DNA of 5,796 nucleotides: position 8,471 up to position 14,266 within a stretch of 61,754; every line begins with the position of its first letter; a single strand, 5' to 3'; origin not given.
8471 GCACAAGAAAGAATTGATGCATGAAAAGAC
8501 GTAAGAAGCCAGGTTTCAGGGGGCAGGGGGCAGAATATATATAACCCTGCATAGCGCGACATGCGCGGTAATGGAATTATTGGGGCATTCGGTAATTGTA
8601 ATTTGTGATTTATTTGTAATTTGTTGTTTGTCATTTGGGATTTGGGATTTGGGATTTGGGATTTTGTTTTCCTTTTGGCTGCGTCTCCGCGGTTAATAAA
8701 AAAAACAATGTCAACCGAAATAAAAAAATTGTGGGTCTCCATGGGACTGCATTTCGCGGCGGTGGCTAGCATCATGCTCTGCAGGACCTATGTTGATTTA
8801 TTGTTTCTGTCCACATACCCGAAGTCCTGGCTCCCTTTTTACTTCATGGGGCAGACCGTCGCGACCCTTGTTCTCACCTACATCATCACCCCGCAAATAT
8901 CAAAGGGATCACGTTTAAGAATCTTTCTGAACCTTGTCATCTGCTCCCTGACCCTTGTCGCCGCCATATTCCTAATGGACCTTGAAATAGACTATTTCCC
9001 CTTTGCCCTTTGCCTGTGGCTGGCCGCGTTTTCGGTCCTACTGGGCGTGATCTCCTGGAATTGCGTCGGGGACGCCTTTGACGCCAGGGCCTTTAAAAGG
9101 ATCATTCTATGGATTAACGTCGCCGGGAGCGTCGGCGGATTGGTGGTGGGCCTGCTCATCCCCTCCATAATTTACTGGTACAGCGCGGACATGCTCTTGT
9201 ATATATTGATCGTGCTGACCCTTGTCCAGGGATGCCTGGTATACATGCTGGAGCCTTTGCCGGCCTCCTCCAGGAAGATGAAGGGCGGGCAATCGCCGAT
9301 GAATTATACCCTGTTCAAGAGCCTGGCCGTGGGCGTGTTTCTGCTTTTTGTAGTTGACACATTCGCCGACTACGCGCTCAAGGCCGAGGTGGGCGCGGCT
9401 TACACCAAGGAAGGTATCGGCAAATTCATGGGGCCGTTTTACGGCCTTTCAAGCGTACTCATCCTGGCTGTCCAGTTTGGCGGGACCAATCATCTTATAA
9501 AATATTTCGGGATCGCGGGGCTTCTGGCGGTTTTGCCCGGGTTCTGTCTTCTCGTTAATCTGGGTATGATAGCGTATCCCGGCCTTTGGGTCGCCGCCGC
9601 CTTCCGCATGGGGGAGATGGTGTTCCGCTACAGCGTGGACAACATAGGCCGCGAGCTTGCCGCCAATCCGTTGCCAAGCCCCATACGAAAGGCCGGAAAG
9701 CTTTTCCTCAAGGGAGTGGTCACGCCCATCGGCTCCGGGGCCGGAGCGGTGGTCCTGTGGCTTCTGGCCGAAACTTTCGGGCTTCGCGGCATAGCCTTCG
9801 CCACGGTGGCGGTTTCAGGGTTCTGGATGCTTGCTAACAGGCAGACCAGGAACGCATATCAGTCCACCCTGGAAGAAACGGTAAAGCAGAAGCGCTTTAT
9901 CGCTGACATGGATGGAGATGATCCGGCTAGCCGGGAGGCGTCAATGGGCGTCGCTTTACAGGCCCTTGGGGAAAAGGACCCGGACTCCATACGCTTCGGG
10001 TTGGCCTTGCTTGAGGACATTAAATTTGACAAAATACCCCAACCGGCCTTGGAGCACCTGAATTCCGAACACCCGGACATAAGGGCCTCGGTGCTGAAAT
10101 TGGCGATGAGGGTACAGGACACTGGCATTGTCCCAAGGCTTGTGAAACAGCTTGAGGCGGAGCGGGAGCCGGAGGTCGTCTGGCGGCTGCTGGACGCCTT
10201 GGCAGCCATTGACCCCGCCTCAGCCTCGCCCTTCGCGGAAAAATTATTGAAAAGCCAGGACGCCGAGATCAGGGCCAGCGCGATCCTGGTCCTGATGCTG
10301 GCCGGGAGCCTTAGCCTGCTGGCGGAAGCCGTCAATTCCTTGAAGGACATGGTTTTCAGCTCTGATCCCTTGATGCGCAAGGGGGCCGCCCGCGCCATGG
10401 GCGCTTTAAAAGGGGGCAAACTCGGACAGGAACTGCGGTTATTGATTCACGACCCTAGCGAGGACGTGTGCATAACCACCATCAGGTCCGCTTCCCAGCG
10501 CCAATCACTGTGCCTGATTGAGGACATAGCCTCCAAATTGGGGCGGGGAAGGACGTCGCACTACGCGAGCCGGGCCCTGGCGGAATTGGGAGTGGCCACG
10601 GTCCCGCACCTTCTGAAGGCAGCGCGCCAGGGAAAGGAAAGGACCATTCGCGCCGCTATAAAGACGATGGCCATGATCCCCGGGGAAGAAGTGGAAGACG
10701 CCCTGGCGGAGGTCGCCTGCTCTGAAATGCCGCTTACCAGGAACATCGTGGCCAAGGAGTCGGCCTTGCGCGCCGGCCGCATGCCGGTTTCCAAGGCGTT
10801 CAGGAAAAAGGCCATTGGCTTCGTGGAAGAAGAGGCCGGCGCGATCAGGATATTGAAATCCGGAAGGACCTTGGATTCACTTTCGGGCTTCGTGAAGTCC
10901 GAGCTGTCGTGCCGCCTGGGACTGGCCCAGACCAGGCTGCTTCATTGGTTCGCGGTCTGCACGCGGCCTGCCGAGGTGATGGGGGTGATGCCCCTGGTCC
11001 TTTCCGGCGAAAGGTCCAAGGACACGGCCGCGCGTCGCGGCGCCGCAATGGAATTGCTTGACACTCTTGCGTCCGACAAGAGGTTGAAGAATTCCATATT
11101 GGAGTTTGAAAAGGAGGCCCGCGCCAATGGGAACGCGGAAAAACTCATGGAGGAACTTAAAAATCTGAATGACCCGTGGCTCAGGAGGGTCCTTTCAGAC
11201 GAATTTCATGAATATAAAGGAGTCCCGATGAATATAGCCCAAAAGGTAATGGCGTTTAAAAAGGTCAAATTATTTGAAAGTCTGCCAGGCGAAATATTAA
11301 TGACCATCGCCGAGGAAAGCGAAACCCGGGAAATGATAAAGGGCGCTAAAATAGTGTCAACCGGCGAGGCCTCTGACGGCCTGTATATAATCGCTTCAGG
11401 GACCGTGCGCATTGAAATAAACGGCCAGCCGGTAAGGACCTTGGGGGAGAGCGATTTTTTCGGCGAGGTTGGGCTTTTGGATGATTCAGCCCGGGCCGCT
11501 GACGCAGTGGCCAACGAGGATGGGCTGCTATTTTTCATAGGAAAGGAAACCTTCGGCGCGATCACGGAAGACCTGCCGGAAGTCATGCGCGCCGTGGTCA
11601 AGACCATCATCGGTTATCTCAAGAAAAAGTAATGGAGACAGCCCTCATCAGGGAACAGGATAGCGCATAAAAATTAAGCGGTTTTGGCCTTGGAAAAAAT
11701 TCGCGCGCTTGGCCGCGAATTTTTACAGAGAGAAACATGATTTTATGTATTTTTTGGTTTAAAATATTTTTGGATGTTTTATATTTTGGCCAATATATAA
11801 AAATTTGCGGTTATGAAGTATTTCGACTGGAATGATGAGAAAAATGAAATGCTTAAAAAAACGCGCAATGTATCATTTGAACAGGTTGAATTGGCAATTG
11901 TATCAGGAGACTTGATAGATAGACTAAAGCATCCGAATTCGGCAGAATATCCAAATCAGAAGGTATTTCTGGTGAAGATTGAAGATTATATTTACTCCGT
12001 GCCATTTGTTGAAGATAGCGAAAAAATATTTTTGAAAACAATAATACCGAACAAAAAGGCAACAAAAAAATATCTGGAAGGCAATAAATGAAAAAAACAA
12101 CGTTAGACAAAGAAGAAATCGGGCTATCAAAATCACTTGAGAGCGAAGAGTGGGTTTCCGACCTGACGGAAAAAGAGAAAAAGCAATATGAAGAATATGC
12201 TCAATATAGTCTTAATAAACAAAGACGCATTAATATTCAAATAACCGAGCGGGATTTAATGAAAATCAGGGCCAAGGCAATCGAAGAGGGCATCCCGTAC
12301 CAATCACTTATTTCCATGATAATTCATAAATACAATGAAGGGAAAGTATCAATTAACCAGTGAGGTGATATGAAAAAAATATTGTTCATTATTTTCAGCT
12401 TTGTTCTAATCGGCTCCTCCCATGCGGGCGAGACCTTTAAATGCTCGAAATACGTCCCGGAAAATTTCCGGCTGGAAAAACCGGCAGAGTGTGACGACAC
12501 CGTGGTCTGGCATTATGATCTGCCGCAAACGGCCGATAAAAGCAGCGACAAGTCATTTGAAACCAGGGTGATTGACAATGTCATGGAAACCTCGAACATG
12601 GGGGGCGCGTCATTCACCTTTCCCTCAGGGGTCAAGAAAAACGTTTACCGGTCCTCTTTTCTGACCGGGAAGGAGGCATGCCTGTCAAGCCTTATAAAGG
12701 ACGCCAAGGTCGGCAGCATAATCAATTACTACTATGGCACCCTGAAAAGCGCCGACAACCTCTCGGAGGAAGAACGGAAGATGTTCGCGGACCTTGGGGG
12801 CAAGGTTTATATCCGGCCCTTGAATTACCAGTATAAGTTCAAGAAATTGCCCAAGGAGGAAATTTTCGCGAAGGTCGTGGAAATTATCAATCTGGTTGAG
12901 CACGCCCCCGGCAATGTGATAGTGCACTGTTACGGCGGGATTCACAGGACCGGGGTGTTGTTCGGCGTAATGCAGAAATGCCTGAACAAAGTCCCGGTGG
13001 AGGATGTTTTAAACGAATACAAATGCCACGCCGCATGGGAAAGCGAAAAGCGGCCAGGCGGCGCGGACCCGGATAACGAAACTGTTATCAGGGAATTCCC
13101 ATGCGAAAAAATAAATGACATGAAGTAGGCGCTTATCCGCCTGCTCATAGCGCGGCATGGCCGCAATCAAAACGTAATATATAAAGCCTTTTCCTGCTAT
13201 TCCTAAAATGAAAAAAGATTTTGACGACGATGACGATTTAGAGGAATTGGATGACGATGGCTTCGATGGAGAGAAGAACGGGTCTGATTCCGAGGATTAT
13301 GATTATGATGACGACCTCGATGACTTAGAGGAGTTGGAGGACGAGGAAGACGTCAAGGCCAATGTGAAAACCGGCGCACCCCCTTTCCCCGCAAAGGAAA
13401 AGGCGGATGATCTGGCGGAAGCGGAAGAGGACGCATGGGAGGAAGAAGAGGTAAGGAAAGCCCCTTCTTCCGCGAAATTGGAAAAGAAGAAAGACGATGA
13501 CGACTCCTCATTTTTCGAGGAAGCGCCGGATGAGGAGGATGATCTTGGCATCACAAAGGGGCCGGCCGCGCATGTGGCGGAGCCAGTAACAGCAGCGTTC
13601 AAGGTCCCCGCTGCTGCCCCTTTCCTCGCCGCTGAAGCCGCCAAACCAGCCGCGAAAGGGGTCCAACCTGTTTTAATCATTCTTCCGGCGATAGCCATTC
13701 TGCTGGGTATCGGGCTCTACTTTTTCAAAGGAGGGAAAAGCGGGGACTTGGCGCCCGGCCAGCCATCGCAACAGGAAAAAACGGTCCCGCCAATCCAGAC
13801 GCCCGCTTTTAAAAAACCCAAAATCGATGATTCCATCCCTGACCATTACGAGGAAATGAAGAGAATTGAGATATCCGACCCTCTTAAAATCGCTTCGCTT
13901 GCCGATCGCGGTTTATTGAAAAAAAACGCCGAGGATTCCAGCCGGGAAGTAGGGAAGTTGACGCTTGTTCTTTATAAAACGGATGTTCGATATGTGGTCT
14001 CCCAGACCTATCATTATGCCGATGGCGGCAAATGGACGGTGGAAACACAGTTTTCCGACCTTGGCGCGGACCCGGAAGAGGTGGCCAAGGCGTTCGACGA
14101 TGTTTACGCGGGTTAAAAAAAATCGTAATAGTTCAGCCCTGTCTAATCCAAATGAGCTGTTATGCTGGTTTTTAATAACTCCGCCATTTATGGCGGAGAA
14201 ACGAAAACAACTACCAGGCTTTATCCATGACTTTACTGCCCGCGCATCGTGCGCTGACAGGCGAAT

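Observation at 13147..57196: Conserved REP-like GCGGC-box (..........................[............]) at gene boundaries on both strands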

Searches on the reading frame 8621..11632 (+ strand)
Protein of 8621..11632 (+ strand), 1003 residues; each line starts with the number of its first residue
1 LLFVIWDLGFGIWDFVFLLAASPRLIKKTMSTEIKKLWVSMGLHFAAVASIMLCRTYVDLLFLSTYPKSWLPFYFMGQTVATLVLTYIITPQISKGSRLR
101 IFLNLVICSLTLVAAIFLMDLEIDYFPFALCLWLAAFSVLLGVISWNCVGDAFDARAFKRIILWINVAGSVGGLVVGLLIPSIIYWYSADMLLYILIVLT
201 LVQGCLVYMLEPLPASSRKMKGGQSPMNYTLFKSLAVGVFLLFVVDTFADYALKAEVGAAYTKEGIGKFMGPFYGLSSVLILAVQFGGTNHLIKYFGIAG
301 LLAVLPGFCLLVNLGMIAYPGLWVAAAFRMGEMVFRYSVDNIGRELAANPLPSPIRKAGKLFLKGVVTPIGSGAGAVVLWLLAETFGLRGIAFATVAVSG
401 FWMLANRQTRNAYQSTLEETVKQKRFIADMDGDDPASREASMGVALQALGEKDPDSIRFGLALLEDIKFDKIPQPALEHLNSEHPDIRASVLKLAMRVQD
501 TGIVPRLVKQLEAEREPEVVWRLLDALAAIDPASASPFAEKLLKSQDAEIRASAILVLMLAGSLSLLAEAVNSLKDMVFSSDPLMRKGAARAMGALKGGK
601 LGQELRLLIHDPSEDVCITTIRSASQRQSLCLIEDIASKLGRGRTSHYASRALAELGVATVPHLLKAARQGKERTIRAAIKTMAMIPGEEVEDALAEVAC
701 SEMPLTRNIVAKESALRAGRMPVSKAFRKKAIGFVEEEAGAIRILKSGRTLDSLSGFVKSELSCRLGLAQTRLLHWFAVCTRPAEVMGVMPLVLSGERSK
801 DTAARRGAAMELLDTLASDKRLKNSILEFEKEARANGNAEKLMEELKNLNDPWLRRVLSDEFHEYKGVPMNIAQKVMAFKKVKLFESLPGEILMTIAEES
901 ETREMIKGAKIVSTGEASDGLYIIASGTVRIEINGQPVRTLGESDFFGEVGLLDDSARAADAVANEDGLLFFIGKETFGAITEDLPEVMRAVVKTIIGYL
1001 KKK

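Call 17: search_protein_families(library=pfam, proteins=[window:8621-11632:+])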
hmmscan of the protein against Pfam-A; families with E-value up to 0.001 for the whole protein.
window:8621-11632:+ (1003 aa): 3 families
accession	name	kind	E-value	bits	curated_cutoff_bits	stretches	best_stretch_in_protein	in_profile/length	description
PF00027.35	cNMP_binding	-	8.1e-16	58.2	27.5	1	907-981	6-85/89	Cyclic nucleotide-binding domain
PF13646.12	HEAT_2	-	8.2e-15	55.3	27.7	2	475-558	3-87/88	HEAT repeats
PF02985.28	HEAT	-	0.00092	19.7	23.5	0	537-558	3-24/31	HEAT repeat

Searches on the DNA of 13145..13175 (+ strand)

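Call 57: build_rna_model(alignment_id=A2, structure=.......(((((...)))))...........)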
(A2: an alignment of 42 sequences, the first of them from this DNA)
Model R1 built from alignment A2 (42 sequences, 31 columns); structure: as given.
model positions 31; base pairs 5; branch points 0; effective number of sequences 42; information 1.25 bits per position. Calibrated on 0.2 Mb of random sequence (short: E-values are rough).
structure used (alignment columns):
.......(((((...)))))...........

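Call 58: search_with_rna_model(model_id=R1, source=window, filters=off, max_evalue=10)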
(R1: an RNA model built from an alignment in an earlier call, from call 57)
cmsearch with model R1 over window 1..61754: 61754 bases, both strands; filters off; matches with E-value up to 10: 28.
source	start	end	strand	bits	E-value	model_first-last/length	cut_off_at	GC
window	46127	46157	+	43.6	1.3e-09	1-31/31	no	0.58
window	16831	16861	+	42.9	2.1e-09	1-31/31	no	0.65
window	50914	50944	+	42.3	2.9e-09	1-31/31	no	0.52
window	57151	57181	+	42.3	2.9e-09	1-31/31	no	0.58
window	31218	31248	+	41.6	4.5e-09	1-31/31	no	0.52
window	13145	13175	+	41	7e-09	1-31/31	no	0.55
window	30029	30059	-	38.9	2.7e-08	1-31/31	no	0.55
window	45648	45678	-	38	4.7e-08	1-31/31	no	0.48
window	47589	47619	+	37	8.7e-08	1-31/31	no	0.61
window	50828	50858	+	34.4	4.5e-07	1-31/31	no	0.58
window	20656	20686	-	33.6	7.7e-07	1-31/31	no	0.58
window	38539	38556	+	12.1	0.7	1-31/31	no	0.33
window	58957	58976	+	11.9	0.81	1-31/31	no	0.55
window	39687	39705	-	11.8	0.87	1-31/31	no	0.32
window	45456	45480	+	11.6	0.94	1-31/31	no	0.64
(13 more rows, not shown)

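Call 78: search_with_rna_model(model_id=R1, source=L212, filters=off, max_evalue=1, show_alignments=0)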
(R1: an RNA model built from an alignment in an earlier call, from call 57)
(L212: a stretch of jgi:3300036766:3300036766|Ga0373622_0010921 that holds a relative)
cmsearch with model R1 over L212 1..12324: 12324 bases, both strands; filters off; matches with E-value up to 1: 2.
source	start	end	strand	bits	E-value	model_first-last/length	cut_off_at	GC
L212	3559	3593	-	14.1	0.039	1-31/31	no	0.43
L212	944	966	-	9.2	0.91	1-31/31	no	0.39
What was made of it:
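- A relative lacks the copies at the same genes (call 78).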

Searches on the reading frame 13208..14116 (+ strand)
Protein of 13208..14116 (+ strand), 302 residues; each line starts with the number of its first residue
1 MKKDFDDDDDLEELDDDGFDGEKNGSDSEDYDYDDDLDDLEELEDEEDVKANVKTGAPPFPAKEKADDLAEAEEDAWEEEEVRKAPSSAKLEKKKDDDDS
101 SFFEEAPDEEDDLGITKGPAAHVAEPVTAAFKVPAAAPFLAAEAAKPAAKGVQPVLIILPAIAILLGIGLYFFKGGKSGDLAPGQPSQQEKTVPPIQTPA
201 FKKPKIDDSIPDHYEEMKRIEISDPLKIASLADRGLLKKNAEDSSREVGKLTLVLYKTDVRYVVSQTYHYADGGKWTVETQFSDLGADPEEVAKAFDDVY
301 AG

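Call 16: search_protein_families(library=pfam, proteins=[window:13208-14116:+])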
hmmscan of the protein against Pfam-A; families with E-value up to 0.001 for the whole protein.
window:13208-14116:+ (302 aa): 0 families
